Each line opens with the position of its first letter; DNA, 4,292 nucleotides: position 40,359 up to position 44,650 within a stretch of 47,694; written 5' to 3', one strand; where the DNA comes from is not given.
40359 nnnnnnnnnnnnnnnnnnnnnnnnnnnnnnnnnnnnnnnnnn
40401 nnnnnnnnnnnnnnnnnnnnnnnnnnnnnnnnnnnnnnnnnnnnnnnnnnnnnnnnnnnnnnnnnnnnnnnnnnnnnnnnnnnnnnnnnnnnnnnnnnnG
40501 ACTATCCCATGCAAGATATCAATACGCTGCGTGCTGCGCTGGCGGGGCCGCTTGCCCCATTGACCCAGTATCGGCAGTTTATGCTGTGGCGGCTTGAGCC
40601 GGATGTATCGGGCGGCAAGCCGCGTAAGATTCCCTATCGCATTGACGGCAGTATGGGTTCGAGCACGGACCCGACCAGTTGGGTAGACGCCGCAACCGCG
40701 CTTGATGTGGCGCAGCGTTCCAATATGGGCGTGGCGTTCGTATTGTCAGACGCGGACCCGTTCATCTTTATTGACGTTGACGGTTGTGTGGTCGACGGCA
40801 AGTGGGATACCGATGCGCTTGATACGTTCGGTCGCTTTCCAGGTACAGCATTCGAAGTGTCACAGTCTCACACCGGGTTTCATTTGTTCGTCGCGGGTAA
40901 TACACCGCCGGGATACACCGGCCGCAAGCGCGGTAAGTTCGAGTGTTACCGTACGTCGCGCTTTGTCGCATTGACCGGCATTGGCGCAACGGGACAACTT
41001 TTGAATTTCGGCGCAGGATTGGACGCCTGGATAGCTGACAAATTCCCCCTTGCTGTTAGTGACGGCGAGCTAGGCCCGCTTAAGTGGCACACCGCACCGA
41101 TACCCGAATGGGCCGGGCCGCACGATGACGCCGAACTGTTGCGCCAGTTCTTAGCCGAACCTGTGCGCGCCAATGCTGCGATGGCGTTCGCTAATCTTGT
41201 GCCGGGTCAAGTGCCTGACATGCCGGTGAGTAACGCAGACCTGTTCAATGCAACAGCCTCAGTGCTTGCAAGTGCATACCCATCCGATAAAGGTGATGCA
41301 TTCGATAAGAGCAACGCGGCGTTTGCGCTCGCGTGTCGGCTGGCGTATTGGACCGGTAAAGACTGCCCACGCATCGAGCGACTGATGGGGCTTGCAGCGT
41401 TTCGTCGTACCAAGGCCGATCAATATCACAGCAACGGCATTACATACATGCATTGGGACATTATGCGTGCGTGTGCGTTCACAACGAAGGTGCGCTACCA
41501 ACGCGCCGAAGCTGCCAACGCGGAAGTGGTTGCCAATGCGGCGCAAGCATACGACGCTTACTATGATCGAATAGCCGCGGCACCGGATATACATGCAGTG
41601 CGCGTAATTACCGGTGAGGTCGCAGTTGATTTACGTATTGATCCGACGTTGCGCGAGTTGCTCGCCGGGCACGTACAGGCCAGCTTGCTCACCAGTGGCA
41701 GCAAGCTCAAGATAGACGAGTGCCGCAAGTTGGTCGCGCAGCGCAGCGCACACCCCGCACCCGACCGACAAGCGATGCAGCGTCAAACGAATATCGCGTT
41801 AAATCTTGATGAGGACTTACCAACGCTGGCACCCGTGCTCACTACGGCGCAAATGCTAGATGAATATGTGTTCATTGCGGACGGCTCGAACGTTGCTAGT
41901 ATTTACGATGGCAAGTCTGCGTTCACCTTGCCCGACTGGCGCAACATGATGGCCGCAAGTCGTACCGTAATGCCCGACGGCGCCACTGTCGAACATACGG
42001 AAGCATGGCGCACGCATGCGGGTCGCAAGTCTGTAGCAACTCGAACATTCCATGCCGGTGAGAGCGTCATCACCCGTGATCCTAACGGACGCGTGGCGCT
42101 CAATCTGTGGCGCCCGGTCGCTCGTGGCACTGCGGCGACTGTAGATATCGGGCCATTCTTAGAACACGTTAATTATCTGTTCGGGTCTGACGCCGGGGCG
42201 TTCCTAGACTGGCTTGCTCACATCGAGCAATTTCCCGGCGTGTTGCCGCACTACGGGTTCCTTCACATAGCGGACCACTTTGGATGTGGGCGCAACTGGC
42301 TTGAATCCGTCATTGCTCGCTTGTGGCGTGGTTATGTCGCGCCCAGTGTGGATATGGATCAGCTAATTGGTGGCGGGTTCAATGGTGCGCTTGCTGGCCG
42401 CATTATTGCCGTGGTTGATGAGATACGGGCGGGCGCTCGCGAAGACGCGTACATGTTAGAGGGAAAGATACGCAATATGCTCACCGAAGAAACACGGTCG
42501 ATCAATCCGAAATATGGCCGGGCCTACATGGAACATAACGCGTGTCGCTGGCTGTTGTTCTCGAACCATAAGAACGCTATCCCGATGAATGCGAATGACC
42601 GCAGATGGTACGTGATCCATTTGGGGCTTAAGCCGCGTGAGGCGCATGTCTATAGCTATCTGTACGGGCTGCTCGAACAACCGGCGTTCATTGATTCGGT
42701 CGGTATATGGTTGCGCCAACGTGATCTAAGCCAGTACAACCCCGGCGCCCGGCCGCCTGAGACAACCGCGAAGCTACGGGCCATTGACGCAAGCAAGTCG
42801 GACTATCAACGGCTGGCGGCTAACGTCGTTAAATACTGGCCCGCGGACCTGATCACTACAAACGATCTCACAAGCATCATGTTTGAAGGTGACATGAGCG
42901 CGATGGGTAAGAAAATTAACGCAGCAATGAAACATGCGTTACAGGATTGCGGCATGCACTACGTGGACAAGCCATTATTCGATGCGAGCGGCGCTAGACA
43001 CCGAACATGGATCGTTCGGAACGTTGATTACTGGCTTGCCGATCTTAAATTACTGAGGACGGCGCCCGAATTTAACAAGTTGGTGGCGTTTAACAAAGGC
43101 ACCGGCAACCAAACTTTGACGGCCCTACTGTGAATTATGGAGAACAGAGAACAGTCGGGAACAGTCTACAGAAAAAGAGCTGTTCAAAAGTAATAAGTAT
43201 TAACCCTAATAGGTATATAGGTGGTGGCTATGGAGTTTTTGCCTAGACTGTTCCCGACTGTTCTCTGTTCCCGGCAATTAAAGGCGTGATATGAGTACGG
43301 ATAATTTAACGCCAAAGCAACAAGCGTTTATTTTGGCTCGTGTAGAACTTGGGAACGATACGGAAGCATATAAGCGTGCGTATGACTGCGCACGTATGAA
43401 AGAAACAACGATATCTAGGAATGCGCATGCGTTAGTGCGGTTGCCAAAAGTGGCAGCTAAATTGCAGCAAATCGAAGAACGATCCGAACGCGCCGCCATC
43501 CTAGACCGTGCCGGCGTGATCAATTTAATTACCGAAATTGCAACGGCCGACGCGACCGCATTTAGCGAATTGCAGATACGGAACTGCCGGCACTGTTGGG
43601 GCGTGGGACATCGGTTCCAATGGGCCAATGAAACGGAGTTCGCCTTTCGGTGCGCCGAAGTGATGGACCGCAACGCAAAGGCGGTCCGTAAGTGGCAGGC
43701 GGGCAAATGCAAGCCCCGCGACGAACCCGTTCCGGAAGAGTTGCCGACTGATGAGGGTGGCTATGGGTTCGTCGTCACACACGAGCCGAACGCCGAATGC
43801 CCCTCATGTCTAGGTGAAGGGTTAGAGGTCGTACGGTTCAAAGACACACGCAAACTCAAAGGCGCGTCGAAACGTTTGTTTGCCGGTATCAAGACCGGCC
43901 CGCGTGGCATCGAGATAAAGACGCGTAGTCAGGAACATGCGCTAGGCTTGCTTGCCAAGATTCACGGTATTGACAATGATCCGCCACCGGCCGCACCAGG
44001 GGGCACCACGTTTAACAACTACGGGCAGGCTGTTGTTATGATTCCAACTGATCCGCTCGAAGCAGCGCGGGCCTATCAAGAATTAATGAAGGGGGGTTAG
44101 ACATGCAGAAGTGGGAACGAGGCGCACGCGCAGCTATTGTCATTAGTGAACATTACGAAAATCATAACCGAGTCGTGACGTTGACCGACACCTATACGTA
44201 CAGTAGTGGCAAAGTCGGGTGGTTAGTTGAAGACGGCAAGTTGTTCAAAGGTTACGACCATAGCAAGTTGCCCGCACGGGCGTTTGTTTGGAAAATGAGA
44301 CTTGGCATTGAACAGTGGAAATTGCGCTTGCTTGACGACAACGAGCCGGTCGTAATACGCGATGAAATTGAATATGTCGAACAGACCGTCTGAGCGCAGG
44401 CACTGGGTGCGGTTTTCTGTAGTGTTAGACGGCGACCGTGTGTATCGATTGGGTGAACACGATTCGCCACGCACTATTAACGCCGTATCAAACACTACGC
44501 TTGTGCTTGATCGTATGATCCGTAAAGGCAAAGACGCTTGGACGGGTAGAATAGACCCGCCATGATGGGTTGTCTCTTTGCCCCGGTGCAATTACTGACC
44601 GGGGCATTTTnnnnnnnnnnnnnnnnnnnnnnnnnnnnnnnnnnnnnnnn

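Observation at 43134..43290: Perfect 27-bp inverted repeat made of GAACAG iterons around an AT-rich core, between the primase-helicase and TerS genes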

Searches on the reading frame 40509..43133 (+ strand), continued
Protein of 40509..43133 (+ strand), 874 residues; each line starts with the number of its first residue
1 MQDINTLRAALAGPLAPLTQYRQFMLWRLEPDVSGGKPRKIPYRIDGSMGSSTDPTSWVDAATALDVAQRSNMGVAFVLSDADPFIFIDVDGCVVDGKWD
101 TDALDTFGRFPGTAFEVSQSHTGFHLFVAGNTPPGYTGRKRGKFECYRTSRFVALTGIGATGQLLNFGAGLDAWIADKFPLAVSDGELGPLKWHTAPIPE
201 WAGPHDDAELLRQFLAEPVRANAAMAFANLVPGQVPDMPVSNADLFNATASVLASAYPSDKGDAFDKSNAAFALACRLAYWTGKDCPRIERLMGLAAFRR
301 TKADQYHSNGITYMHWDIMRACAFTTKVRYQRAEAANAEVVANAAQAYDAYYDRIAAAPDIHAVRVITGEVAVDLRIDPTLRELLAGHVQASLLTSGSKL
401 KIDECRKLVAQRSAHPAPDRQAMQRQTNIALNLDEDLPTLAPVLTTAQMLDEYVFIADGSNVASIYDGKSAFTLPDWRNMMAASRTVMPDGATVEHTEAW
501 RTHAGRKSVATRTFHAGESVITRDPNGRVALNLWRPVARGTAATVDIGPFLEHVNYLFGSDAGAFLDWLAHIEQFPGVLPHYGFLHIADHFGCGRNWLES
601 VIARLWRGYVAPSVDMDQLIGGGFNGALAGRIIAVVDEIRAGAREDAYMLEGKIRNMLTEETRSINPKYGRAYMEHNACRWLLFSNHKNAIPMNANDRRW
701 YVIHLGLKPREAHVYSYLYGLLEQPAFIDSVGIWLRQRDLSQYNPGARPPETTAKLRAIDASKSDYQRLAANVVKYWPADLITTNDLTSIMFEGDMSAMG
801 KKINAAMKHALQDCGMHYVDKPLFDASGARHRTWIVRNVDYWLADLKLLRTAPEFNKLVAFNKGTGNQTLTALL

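Call 84: search_protein_families(library=pfam, proteins=[L151:6142-6651:+, L118:3498-5966:+, L130:173-2650:+, L105:1-2343:+, L147:3501-6128:+, L123:3501-6029:+], max_evalue=0.001)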
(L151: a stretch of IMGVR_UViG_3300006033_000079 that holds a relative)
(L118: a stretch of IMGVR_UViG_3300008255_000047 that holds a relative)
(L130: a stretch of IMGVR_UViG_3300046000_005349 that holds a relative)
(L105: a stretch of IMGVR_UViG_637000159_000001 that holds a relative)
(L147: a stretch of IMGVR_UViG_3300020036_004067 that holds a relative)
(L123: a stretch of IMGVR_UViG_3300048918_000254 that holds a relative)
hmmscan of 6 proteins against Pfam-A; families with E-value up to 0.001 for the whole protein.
L151:6142-6651:+ (169 aa): 1 family
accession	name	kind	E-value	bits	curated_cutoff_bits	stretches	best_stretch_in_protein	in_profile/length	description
PF20901.3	Sf6_terminase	-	8.8e-14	51.9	27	1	46-142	10-106/106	Bacteriophage Sf6, terminase small subunit-like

L118:3498-5966:+ (822 aa): 2 families
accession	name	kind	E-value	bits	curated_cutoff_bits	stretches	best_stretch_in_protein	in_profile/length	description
PF19263.5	DUF5906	-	3.9e-16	60.1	27.6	1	542-652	5-114/114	Family of unknown function (DUF5906)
PF22763.1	NrS1-1_pol-like_HBD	-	7.7e-13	48.5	27.9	1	276-335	2-63/64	NrS-1 polymerase HBD domain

L130:173-2650:+ (825 aa): 2 families
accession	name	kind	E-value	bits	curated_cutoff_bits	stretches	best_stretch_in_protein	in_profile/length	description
PF19263.5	DUF5906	-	4.5e-16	59.9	27.6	1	546-655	6-114/114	Family of unknown function (DUF5906)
PF22763.1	NrS1-1_pol-like_HBD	-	6.6e-14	52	27.9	1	279-338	2-63/64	NrS-1 polymerase HBD domain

L105:1-2343:+ (780 aa): 2 families
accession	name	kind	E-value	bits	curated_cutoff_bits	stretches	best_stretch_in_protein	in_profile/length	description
PF22763.1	NrS1-1_pol-like_HBD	-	1.6e-16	60.3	27.9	1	252-311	1-62/64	NrS-1 polymerase HBD domain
PF19263.5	DUF5906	-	1.1e-15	58.7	27.6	1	506-617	4-114/114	Family of unknown function (DUF5906)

L147:3501-6128:+ (875 aa): 2 families
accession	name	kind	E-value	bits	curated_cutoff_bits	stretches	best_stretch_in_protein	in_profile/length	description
PF22763.1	NrS1-1_pol-like_HBD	-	9.2e-17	61.1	27.9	1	258-316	2-62/64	NrS-1 polymerase HBD domain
PF19263.5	DUF5906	-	1.3e-11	45.5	27.6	1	592-703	2-114/114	Family of unknown function (DUF5906)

L123:3501-6029:+ (842 aa): 3 families
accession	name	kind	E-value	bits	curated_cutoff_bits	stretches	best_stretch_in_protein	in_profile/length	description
PF22763.1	NrS1-1_pol-like_HBD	-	1.2e-19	70.4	27.9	1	254-311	2-63/64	NrS-1 polymerase HBD domain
PF19263.5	DUF5906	-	1.4e-14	55.1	27.6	1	556-665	2-114/114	Family of unknown function (DUF5906)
PF05272.17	VapE-like_dom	-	3.1e-06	27.2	25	1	533-671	35-167/217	Virulence-associated protein E-like domain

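Call 92: find_related_loci(query=A5, collection=genome_contigs, flank=3000)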
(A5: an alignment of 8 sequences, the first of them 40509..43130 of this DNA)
Query A5 (874 aa) in genome_contigs; peptide patterns used: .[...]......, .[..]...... (x = any residue, [..] = any of these).
77 stretches matched a pattern; 51 encode a relative of the query (tblastn E <= 1e-3); 51 distinct loci.
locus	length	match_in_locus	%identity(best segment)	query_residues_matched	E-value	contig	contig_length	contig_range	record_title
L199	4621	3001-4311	44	411-842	8e-115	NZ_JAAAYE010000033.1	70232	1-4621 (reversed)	Paraburkholderia sp. NMBU_R16 contig00033, whole genome shotgun sequence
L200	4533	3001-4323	42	402-843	1e-112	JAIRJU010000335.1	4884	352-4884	MAG: Pseudomonadales bacterium isolate Ast373_bin18 k119_1691067, whole genome shotgun sequence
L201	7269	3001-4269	44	420-843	5e-112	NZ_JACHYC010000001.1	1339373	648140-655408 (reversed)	Variovorax sp. Sphag1AA Ga0365386_01, whole genome shotgun sequence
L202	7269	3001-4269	43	420-842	6e-109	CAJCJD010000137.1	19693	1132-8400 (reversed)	Candidatus Eremiobacteraeota bacterium isolate BOG_genome_mining.93 genome assembly, contig: k141_12676959, whole genome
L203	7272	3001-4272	42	420-842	2e-106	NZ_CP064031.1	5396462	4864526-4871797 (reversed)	Dyella acidisoli strain 4MZ03 chromosome, complete genome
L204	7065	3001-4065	51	420-770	2e-105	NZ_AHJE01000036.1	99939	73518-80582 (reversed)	Cupriavidus basilensis OR16 contig036, whole genome shotgun sequence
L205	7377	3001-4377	40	398-842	8e-101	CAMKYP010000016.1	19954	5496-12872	MAG: uncultured Dechloromonas sp. isolate SRR7287212_bin.7_metawrap_v1.3.0_MAG genome assembly, contig: ERZ10357996_560,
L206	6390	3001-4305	39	403-844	2e-99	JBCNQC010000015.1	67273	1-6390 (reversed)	MAG: Stenotrophomonas sp. isolate SMAGNO169 Contig15, whole genome shotgun sequence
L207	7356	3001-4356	41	414-846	5e-99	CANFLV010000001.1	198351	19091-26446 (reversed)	MAG: Oxalobacteraceae bacterium isolate Jr-11may16-140 genome assembly, contig: Jr-11may16-C53, whole genome shotgun seq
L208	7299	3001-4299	42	420-844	2e-98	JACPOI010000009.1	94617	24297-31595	MAG: Burkholderiales bacterium isolate NC_groundwater_597_Pr5_B-0.1um_65_17 alan_book_18_scaffold_8391, whole genome sho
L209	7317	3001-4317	42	411-845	1e-98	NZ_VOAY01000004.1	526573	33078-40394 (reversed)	Pusillimonas sp. ANT_WB101 ctg00004_526573, whole genome shotgun sequence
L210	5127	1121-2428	40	420-842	2e-96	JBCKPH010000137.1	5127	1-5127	Burkholderiaceae bacterium isolate SLM_MC1B_24-P11 Node_137_length_5127_cov_32.328907, whole genome shotgun sequence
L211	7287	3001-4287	42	420-842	2e-95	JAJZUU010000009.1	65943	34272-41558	MAG: Proteobacteria bacterium isolate SKS4.bin47 NODE_673_length_65943_cov_5.846405, whole genome shotgun sequence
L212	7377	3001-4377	38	420-867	3e-95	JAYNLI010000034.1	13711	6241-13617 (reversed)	MAG: Bordetella sp. isolate 139542_COM_maxbin_bins.tsv.180 NODE_6524_length_13711_cov_5.709578, whole genome shotgun seq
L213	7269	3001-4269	41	420-842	2e-95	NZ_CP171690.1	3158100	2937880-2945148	Altererythrobacter sp. GH1-8 chromosome, complete genome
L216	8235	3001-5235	41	11-842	6e-93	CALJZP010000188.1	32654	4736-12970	MAG: uncultured Azonexus sp. isolate N1_Bin_Bin_168_sub_1 genome assembly, contig: c_000002802005, whole genome shotgun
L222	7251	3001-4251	43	444-843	1e-89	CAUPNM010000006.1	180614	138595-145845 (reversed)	MAG: uncultured Albidiferax sp. isolate m06-metabat.9 genome assembly, contig: m06-c39, whole genome shotgun sequence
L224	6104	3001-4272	39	419-842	1e-88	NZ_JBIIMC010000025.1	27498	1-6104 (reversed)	MAG: Sphingorhabdus sp. isolate ME2002-06-05pf_3300043568_group1_bin182 Rohwer_bin2049_scaffold_289_c2, whole genome sho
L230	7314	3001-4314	37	440-873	1e-82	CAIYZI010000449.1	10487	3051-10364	MAG: uncultured beta proteobacterium isolate B4coas_bin-0731 genome assembly, contig: bin-0731:449/760, whole genome sho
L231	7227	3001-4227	40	445-844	5e-81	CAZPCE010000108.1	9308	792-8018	MAG TPA_asm: uncultured Arenimonas sp. isolate SRP170004_co1_70 genome assembly, contig: NODE_12036_length_9308_cov_5.52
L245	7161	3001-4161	35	459-842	3e-60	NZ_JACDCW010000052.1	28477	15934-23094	MAG: Methylibium sp. isolate MGR_bin318 SD2899_NODE_450_length_28477_cov_5.152840, whole genome shotgun sequence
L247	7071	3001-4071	30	435-787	1e-45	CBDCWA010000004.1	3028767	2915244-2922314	MAG: Hyphomicrobiaceae bacterium isolate 37700a33-9fac-4853-aa28-988843778b14 genome assembly, contig: contig_4, whole g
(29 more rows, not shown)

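Call 100: search_protein_families(library=pfam, proteins=[L224:4593-5198:+, L209:4692-5081:+, L205:5552-5998:+, L222:4528-5277:-, L245:4346-4882:+, L230:5364-6014:+, L216:5495-5932:+, L201:4505-4942:+, L231:5103-5771:+, L247:4803-5981:-], max_evalue=0.001)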
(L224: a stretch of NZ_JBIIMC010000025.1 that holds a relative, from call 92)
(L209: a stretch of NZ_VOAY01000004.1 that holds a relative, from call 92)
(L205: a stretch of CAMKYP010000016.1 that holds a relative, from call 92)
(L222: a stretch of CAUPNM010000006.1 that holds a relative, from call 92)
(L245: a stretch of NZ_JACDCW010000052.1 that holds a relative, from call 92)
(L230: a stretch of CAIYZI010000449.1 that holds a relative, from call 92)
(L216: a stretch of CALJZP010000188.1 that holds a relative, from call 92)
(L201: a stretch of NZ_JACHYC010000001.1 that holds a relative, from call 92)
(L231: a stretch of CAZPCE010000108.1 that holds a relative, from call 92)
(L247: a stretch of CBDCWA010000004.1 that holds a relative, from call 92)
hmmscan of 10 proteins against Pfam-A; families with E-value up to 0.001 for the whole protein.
L224:4593-5198:+ (201 aa): 0 families

L209:4692-5081:+ (129 aa): 0 families

L205:5552-5998:+ (148 aa): 0 families

L222:4528-5277:- (249 aa): 0 families

L245:4346-4882:+ (178 aa): 0 families

L230:5364-6014:+ (216 aa): 2 families
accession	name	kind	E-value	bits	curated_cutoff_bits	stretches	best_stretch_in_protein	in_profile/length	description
PF13455.12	MUG113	-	1.6e-10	41.9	22.3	1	72-134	1-65/73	Meiotically up-regulated gene 113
PF10544.15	T5orf172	-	7.2e-08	33.3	20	1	57-139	1-97/101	T5orf172 domain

L216:5495-5932:+ (145 aa): 0 families

L201:4505-4942:+ (145 aa): 0 families

L231:5103-5771:+ (222 aa): 0 families

L247:4803-5981:- (392 aa): 3 families
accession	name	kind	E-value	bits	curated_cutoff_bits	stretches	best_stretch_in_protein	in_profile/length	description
PF22022.2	Phage_int_M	-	1.4e-32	112.2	27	1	112-207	1-96/96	Phage integrase central domain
PF13356.12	Arm-DNA-bind_3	-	4.3e-20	72.1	27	1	24-105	1-82/83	Arm DNA-binding domain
PF00589.27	Phage_integrase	-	7.7e-08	32.7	27.1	1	246-310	24-86/172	Phage integrase family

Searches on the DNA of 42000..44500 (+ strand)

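Call 9: search_dna_similar(query=window:42000-44500:+, collection=phages, mode=distant, max_rows=30)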
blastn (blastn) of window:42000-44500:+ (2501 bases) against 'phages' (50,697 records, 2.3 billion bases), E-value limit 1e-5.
No match.

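Call 87: search_rna_families(source=window, start=42900, end=43500, threshold=evalue, max_evalue=1)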
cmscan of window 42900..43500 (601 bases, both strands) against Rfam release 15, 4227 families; matches with E-value up to 1: 0.
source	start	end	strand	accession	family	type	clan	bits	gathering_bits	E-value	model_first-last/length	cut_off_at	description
